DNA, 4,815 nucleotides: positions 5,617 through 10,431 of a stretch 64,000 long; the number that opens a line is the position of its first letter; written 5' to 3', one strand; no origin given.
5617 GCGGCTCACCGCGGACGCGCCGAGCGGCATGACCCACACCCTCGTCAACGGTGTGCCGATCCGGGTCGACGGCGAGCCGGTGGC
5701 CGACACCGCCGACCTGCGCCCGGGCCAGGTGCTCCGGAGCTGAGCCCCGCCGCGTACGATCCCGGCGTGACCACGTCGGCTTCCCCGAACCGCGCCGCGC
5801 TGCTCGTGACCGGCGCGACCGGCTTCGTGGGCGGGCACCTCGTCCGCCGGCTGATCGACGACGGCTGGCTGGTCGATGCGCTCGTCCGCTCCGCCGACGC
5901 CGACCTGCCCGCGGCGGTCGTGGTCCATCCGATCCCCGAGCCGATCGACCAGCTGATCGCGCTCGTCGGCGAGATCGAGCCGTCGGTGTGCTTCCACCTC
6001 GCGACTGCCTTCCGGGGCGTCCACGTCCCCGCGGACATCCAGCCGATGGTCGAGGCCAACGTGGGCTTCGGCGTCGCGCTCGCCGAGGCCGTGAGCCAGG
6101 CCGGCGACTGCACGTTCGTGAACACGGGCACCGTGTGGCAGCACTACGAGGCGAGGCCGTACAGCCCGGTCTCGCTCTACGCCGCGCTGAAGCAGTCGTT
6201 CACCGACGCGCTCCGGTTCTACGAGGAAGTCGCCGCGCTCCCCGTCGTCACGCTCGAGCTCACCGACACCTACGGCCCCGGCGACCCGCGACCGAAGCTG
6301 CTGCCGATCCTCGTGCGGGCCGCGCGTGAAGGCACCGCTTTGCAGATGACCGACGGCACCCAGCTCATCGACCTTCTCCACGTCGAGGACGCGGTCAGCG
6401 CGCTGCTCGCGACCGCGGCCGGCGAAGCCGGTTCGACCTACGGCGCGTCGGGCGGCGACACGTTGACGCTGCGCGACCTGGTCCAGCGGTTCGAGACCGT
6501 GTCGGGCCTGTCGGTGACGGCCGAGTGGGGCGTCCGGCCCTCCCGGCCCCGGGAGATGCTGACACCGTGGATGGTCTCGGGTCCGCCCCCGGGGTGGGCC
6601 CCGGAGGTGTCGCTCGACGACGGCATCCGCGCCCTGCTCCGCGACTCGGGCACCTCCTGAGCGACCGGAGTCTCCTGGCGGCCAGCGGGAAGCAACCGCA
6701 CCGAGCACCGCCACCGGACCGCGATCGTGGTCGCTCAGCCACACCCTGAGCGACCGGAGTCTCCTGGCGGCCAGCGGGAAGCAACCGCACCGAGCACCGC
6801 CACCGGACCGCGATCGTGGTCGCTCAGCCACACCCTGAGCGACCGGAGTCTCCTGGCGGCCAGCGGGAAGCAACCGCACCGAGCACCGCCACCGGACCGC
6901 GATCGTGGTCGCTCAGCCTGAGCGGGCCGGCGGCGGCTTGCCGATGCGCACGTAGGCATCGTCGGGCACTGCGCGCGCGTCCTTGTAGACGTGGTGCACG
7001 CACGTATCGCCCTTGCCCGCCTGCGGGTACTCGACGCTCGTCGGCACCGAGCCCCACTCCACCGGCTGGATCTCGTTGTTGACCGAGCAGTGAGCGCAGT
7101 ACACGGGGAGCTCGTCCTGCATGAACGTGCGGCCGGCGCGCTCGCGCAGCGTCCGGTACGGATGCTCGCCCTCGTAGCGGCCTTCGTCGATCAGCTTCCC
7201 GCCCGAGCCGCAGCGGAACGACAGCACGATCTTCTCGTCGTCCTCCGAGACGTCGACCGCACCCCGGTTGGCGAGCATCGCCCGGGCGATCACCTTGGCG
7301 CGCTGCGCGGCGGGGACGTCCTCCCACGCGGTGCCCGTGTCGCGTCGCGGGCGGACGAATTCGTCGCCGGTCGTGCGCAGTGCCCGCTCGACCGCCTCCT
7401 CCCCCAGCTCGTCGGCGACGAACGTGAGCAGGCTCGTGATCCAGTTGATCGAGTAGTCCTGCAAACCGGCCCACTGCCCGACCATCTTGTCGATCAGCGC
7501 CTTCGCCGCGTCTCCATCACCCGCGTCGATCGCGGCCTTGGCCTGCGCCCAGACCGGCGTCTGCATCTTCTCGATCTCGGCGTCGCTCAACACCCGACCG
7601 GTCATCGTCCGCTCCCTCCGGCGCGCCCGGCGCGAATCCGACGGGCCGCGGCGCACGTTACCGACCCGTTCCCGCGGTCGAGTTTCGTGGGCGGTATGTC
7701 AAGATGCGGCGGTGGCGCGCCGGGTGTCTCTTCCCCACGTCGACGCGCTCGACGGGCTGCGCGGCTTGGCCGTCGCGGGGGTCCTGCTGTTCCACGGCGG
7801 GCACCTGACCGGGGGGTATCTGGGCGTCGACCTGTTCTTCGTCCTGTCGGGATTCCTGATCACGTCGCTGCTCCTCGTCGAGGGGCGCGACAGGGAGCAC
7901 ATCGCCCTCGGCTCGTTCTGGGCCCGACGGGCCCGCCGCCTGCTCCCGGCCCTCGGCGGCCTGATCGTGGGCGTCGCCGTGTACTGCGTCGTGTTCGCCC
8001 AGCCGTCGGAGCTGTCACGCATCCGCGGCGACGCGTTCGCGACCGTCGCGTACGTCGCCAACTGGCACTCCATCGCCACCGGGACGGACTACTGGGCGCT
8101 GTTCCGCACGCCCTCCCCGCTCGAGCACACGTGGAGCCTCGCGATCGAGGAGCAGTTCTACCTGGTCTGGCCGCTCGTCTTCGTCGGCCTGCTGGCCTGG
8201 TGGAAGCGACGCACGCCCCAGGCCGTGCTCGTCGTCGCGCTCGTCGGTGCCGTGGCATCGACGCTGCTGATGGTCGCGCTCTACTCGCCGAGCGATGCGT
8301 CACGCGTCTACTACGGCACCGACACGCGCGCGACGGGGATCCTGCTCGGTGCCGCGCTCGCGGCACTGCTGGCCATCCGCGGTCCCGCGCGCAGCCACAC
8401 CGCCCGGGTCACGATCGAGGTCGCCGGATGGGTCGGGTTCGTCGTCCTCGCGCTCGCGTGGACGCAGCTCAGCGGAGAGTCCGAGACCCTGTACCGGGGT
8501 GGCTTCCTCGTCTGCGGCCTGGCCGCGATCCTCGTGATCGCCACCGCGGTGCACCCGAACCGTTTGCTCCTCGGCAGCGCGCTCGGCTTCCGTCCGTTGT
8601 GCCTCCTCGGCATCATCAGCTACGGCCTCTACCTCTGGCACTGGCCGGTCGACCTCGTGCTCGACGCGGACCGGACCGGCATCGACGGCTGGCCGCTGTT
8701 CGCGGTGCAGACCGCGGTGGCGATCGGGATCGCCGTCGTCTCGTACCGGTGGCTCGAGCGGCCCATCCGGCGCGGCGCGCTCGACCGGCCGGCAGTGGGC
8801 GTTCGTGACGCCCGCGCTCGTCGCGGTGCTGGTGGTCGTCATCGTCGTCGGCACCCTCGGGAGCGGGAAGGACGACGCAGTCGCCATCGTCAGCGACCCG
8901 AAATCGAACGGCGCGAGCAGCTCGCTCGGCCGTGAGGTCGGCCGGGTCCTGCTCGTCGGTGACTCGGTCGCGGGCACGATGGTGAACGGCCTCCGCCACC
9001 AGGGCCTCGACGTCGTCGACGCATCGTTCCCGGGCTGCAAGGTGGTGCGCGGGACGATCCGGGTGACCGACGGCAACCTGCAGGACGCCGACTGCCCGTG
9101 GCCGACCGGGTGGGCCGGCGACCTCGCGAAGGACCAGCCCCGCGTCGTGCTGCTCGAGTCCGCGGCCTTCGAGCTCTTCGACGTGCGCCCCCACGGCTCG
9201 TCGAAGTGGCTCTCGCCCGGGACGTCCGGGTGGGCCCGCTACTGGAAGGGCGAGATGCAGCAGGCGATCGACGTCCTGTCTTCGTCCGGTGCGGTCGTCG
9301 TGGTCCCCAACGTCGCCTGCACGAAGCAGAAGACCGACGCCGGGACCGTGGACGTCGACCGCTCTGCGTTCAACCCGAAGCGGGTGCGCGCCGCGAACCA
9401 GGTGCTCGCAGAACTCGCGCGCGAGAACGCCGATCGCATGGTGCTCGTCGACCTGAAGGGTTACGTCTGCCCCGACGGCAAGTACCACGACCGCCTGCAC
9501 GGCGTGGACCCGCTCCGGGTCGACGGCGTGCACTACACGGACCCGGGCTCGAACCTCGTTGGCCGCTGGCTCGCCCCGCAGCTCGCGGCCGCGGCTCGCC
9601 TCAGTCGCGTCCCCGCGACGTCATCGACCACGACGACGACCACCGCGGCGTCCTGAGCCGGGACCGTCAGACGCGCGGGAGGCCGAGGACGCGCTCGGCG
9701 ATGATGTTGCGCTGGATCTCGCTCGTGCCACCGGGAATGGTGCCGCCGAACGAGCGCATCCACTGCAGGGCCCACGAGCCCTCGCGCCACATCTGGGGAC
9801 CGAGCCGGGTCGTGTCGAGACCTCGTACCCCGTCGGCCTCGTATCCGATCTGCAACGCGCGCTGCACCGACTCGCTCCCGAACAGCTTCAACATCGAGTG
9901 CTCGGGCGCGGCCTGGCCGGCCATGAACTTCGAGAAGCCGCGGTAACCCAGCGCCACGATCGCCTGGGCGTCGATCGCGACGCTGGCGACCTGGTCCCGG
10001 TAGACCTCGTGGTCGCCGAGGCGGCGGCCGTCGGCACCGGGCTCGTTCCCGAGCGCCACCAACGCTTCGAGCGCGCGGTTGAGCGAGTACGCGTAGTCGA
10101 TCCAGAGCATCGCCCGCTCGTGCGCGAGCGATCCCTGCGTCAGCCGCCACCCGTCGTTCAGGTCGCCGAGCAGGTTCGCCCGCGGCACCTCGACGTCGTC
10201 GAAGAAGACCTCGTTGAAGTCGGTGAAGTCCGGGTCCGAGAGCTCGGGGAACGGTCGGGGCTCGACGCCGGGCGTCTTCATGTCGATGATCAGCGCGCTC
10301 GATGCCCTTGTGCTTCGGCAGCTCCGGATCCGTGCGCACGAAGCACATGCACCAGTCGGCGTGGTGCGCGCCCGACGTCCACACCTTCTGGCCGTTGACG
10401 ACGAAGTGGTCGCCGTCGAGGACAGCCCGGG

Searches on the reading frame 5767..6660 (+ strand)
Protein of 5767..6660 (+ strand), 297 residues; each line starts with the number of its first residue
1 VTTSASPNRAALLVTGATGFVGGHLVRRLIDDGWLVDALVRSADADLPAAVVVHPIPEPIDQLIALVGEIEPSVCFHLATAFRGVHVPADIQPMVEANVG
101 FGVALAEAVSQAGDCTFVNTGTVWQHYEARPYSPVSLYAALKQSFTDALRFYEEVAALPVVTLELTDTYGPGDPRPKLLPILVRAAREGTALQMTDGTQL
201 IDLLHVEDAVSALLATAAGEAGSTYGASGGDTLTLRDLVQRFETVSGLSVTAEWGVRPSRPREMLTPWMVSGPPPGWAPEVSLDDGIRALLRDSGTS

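Call 15: search_protein_families(library=pfam, proteins=[window:5767-6660:+], max_evalue=0.00001)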
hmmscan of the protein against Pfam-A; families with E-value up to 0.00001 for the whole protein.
window:5767-6660:+ (297 aa): 3 families
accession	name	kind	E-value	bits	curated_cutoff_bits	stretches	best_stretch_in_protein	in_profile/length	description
PF01370.27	Epimerase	-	4e-25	89.1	20.9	1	13-218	2-226/240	NAD dependent epimerase/dehydratase family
PF16363.11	GDP_Man_Dehyd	-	1.2e-14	55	27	1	13-241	1-261/332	GDP-mannose 4,6 dehydratase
PF05368.20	NmrA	-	3.9e-07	30.4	27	1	12-117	5-102/298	NmrA-like family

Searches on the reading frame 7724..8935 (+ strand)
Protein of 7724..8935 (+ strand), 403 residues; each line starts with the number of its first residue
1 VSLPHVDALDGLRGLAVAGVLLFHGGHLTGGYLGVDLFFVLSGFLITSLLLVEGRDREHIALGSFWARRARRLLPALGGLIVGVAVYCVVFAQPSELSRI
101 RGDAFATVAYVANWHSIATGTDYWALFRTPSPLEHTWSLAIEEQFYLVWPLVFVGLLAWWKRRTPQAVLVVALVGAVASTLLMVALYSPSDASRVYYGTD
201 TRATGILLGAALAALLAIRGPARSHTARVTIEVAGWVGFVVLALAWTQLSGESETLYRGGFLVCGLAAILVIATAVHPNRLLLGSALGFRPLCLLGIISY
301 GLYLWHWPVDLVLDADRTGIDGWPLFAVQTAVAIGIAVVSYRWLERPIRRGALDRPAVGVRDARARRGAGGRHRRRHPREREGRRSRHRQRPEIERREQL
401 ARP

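Call 15: search_protein_families(library=pfam, proteins=[window:7724-8935:+], max_evalue=0.00001)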
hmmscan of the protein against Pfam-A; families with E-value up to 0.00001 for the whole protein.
window:7724-8935:+ (403 aa): 1 family
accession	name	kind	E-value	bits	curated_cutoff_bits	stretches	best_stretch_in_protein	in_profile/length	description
PF01757.29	Acyl_transf_3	-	1.7e-24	86.9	31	1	7-341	2-325/326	Acyltransferase domain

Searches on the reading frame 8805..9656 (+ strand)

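Call 15: search_protein_families(library=pfam, proteins=[window:8805-9656:+], max_evalue=0.00001)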
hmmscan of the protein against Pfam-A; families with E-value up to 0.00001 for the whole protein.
window:8805-9656:+ (283 aa): 2 families
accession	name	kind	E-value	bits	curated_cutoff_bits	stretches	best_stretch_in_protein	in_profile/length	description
PF19040.6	SGNH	-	1.2e-14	55.1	27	1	42-255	17-245/248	SGNH domain (fused to AT3 domains)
PF04311.20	DUF459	-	1e-06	28.7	27.2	1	47-254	1-192/197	Protein of unknown function (DUF459)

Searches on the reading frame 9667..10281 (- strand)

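Call 15: search_protein_families(library=pfam, proteins=[window:9667-10281:-], max_evalue=0.00001)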
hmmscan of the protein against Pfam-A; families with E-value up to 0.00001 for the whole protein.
window:9667-10281:- (204 aa): 1 family
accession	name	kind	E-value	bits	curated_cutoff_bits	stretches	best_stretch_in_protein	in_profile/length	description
PF00441.29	Acyl-CoA_dh_1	-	1.6e-26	93.7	22.4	1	42-199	1-150/150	Acyl-CoA dehydrogenase, C-terminal domain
